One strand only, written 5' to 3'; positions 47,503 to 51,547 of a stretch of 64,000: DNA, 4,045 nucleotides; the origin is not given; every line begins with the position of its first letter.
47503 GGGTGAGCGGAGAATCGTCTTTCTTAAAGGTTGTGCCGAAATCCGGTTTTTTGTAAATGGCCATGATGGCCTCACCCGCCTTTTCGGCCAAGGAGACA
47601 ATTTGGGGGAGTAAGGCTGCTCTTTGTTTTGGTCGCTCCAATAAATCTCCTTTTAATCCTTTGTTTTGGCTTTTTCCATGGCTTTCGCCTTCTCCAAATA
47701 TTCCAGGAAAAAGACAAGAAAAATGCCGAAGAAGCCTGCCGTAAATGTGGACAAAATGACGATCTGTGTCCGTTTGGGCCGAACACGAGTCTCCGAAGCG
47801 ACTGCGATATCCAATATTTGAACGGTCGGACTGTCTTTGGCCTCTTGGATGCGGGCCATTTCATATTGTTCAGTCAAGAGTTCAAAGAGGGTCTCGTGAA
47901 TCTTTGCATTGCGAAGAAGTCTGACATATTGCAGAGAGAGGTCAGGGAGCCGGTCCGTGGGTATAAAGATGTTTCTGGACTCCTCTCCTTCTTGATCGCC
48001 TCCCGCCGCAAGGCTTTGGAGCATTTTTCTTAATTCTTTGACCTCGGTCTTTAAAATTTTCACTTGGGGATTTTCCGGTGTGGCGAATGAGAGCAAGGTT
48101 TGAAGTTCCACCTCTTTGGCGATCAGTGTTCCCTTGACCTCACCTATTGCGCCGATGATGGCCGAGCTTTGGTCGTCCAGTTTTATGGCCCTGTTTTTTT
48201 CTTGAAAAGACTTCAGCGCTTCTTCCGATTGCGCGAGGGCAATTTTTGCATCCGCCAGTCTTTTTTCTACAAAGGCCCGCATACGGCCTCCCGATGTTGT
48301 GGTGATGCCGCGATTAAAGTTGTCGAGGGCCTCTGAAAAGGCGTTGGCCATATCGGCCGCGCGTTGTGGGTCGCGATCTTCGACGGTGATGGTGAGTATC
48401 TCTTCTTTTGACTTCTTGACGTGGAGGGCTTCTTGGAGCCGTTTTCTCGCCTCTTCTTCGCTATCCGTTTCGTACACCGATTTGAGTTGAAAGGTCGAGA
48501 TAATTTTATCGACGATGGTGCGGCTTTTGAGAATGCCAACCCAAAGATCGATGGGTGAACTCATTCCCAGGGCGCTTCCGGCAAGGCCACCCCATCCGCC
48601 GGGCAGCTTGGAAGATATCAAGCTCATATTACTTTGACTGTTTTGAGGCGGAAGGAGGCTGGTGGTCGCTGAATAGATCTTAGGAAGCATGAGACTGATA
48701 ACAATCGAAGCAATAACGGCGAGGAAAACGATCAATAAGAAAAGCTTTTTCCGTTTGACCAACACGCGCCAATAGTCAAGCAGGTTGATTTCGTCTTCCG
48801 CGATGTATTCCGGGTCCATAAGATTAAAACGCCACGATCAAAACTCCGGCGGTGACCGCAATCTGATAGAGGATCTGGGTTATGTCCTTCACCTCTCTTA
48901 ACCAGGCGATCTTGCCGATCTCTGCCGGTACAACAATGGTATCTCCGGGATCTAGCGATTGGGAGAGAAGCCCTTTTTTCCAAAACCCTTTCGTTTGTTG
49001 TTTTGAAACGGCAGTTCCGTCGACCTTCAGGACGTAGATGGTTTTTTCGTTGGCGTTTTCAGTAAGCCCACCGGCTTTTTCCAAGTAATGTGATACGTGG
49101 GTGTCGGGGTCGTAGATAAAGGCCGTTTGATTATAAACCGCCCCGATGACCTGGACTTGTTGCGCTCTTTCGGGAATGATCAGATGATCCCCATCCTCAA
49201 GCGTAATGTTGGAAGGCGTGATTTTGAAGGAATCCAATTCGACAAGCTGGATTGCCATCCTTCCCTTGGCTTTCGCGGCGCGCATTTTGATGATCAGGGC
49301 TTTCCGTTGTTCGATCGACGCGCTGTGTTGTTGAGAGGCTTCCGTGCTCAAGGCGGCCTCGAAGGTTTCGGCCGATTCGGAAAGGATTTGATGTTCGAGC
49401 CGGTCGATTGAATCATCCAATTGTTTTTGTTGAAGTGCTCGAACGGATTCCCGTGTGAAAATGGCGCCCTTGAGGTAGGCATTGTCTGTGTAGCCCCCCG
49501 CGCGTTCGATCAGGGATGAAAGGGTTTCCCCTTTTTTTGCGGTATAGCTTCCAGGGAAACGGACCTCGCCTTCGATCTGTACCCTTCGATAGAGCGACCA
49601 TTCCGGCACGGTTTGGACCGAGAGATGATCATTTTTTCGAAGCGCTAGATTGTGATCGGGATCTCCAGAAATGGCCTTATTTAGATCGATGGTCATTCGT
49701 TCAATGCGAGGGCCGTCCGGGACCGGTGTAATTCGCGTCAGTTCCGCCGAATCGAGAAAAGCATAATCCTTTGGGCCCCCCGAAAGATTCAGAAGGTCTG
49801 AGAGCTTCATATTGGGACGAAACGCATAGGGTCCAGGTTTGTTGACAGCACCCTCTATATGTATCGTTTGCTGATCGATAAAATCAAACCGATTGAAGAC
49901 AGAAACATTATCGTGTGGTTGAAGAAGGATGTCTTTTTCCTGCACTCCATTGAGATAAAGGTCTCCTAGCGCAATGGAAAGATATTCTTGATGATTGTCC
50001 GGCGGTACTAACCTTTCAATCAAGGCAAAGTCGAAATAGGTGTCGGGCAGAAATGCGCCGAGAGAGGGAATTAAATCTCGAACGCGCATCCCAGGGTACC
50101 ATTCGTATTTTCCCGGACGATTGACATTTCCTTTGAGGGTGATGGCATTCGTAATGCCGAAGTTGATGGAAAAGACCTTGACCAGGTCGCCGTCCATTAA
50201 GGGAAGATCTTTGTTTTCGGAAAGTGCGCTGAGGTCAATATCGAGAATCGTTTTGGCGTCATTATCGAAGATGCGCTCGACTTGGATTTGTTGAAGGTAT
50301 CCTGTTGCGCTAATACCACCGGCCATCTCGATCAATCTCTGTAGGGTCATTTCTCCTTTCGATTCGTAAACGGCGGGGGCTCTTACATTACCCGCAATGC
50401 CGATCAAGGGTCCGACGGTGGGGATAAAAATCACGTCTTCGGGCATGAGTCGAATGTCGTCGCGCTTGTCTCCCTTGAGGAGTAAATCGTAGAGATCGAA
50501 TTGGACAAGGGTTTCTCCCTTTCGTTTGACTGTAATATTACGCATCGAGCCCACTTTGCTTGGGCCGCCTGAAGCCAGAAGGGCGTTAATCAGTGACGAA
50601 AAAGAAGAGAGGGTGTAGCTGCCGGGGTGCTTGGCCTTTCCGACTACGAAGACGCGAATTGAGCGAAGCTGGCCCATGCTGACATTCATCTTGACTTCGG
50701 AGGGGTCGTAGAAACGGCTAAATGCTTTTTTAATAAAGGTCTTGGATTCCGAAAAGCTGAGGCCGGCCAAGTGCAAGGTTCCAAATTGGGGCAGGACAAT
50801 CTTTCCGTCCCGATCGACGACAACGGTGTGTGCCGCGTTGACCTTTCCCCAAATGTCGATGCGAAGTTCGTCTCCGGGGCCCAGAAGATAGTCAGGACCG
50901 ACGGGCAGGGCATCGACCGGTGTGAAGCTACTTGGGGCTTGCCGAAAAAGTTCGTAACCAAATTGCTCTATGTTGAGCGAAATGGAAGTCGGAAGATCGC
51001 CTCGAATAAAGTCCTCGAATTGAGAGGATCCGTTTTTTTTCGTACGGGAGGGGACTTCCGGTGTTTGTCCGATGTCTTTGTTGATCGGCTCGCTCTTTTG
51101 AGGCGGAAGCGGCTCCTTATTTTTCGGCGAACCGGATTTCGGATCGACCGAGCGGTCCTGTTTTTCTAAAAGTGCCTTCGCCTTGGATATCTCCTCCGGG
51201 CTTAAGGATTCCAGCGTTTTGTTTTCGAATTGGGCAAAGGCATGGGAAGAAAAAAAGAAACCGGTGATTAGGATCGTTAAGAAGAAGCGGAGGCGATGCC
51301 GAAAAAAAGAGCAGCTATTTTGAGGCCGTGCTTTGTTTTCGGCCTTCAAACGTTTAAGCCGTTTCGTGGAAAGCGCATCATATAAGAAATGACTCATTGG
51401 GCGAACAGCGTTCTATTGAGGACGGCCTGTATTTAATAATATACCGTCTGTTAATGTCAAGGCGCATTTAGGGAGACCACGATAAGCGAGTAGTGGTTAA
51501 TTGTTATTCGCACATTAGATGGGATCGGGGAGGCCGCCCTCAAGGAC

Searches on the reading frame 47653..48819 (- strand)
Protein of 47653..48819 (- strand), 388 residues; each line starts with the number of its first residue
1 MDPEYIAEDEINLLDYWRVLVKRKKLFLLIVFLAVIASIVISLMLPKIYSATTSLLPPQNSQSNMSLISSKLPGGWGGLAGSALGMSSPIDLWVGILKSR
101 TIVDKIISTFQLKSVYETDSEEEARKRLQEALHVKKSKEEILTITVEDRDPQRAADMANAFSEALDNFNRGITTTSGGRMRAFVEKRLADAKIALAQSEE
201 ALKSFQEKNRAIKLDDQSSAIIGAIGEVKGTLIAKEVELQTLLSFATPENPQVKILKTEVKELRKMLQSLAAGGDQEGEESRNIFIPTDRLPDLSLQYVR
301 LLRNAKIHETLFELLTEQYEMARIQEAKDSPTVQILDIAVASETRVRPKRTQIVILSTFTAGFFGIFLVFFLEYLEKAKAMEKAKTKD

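Call 60: search_protein_families(library=pfam, proteins=[window:47653-48819:-], max_evalue=0.00001)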
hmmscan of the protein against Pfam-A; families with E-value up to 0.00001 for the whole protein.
window:47653-48819:- (388 aa): 2 families
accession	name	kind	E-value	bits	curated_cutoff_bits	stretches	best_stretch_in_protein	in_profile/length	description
PF02706.20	Wzz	-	2.4e-14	53.8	25.5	1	9-108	1-89/91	Chain length determinant protein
PF13807.11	GNVR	-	3e-12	46.7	27.7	1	296-371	4-79/82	G-rich domain on putative tyrosine kinase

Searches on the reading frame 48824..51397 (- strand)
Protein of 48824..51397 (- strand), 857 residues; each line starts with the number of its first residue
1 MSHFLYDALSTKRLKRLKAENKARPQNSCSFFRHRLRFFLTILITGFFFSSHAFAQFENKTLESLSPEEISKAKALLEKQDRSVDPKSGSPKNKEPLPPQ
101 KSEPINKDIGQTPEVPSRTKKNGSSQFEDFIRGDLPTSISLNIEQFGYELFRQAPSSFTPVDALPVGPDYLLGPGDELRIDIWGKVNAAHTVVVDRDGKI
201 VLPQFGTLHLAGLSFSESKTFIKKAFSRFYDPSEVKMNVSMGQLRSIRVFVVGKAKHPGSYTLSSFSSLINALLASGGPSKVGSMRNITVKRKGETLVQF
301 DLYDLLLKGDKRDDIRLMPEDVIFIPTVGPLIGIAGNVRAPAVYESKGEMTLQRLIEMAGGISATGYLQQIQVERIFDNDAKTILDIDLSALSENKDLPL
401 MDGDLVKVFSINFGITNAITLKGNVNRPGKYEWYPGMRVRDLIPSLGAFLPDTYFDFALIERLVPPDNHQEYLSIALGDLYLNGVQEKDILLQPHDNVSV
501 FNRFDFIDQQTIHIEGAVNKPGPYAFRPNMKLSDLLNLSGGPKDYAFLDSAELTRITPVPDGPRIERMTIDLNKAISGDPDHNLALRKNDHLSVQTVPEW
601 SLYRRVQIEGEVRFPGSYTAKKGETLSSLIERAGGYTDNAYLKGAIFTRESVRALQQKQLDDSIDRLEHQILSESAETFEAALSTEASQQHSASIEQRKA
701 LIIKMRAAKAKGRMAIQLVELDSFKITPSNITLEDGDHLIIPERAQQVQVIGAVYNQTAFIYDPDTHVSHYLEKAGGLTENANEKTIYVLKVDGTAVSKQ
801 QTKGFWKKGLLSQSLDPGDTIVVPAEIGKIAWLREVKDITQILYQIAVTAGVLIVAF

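Call 60: search_protein_families(library=pfam, proteins=[window:48824-51397:-], max_evalue=0.00001)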
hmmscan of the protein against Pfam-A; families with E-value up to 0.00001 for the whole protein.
window:48824-51397:- (857 aa): 3 families
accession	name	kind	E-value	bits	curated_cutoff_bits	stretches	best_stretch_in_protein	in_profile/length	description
PF10531.15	SLBB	-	5.4e-54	180.3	27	3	605-645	1-41/55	SLBB domain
PF22461.2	SLBB_2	-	8.4e-40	135.2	27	2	605-663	2-62/79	SLBB domain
PF02563.21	Poly_export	-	4.2e-20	72.1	28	1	166-238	3-75/77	Polysaccharide biosynthesis/export protein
